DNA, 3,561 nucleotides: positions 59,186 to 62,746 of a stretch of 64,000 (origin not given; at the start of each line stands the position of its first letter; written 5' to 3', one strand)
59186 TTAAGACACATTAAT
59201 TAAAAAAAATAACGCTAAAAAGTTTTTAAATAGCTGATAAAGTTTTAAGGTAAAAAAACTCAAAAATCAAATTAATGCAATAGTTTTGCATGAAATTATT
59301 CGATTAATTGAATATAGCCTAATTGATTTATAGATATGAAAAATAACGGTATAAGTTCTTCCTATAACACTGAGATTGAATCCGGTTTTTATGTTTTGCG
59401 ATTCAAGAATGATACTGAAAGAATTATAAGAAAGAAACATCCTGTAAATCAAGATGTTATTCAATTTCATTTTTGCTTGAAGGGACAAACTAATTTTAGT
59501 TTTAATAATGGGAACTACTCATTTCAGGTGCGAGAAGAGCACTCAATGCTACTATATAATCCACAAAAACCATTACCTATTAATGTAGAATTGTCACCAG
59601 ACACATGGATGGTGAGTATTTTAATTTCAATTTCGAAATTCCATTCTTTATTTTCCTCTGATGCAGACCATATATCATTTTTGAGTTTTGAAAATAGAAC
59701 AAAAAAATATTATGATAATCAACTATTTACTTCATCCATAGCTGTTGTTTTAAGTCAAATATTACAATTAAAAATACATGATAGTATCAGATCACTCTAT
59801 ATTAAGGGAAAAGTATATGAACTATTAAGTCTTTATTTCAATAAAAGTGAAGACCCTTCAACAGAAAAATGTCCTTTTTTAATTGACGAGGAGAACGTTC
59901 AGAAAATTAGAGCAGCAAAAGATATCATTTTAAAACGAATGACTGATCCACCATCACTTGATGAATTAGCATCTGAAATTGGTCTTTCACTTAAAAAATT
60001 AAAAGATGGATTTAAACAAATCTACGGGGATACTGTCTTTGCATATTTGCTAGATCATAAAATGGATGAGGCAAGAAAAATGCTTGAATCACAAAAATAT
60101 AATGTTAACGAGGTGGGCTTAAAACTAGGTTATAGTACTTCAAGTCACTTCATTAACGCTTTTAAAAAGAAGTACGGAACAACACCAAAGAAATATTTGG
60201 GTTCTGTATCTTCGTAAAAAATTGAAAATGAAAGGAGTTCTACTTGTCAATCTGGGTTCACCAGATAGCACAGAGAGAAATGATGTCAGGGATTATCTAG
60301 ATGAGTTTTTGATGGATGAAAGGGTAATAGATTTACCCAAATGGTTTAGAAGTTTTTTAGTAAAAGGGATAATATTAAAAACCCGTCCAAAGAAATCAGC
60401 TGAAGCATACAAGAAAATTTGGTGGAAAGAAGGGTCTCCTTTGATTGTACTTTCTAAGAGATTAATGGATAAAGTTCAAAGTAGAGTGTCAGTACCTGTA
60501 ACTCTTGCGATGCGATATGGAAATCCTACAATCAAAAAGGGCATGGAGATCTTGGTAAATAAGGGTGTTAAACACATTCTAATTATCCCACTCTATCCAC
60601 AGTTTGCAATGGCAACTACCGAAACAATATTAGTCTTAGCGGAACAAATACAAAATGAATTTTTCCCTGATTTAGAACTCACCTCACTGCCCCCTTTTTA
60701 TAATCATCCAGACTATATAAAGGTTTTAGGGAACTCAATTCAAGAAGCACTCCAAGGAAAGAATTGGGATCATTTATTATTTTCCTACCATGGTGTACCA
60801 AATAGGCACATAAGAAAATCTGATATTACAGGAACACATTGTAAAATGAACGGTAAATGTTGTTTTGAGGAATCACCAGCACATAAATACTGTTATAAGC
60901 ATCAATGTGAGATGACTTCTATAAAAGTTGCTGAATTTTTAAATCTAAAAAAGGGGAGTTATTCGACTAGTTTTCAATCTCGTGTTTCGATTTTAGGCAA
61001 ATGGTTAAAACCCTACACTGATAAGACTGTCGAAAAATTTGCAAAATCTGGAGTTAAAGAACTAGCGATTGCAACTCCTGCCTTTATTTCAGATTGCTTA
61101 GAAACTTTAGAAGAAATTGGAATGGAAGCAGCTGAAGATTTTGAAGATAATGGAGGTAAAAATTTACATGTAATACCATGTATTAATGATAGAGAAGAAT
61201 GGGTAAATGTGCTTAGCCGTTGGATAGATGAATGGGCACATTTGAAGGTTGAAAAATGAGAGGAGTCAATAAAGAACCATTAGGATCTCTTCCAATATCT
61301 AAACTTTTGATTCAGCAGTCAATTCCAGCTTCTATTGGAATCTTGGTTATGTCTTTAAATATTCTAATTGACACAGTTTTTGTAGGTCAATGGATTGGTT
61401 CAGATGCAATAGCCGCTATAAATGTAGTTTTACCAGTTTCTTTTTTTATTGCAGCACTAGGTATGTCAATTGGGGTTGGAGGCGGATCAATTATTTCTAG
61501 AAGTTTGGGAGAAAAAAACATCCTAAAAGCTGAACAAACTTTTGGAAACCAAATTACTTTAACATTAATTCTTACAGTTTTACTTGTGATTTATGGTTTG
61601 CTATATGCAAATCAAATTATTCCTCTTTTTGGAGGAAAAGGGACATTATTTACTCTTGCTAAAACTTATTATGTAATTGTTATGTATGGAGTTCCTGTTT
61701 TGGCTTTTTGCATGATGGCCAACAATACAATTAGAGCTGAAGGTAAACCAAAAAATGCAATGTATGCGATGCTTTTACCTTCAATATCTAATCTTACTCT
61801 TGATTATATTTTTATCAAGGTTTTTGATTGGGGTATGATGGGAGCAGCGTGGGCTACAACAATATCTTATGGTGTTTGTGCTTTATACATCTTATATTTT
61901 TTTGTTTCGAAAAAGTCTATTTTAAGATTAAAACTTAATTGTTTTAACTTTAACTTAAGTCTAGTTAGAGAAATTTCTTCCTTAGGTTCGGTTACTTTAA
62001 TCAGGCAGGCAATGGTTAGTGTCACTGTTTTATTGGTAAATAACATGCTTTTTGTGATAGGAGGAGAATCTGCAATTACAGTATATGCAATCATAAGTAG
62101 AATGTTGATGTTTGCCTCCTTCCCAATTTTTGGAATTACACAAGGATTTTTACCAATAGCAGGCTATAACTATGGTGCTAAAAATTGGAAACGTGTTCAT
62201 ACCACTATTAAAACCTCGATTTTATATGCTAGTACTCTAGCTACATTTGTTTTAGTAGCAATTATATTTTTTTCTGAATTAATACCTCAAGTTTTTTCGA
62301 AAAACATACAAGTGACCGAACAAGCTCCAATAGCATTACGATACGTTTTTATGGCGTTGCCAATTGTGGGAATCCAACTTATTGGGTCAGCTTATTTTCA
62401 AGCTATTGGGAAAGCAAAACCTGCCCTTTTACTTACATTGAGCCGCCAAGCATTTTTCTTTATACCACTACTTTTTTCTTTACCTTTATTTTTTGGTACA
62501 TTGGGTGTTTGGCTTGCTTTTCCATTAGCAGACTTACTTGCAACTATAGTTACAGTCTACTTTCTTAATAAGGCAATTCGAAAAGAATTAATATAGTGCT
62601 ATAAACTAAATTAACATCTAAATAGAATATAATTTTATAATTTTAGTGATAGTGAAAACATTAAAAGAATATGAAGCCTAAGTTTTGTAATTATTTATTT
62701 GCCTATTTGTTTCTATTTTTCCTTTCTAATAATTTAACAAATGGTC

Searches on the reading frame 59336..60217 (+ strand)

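Call 40: search_protein_families(library=pfam, max_evalue=0.001, proteins=[window:59336-60217:+])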
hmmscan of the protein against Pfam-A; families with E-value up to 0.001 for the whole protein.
window:59336-60217:+ (293 aa): 2 families
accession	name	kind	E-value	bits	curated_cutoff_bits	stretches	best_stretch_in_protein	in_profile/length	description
PF12833.13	HTH_18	-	3.3e-19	69.4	33.6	1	211-288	1-78/80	Helix-turn-helix domain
PF00165.29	HTH_AraC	-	3.2e-10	40.3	26.6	1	250-288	1-41/42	Bacterial regulatory helix-turn-helix proteins, AraC family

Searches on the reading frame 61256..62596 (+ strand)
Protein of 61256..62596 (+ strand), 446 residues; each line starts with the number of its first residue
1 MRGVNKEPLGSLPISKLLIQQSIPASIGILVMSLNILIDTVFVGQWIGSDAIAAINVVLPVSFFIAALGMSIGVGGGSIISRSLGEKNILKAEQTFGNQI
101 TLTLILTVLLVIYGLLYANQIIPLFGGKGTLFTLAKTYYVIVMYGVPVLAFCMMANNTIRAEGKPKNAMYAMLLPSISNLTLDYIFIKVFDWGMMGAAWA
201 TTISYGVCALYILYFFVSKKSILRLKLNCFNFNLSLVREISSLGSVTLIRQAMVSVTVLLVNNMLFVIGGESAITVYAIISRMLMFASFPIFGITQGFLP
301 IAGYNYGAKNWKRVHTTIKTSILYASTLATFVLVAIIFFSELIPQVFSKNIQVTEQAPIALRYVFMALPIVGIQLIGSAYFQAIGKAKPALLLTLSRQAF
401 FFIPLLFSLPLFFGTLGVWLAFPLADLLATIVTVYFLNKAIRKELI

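Call 40: search_protein_families(library=pfam, max_evalue=0.001, proteins=[window:61256-62596:+])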
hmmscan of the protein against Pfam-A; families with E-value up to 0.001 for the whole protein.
window:61256-62596:+ (446 aa): 2 families
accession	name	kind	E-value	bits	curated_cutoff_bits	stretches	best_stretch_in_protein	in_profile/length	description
PF01554.23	MatE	-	1.5e-44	152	24.9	2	24-185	1-161/161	MatE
PF01943.22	Polysacc_synt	-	3.9e-05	23.7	28.2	1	317-440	72-191/274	Polysaccharide biosynthesis protein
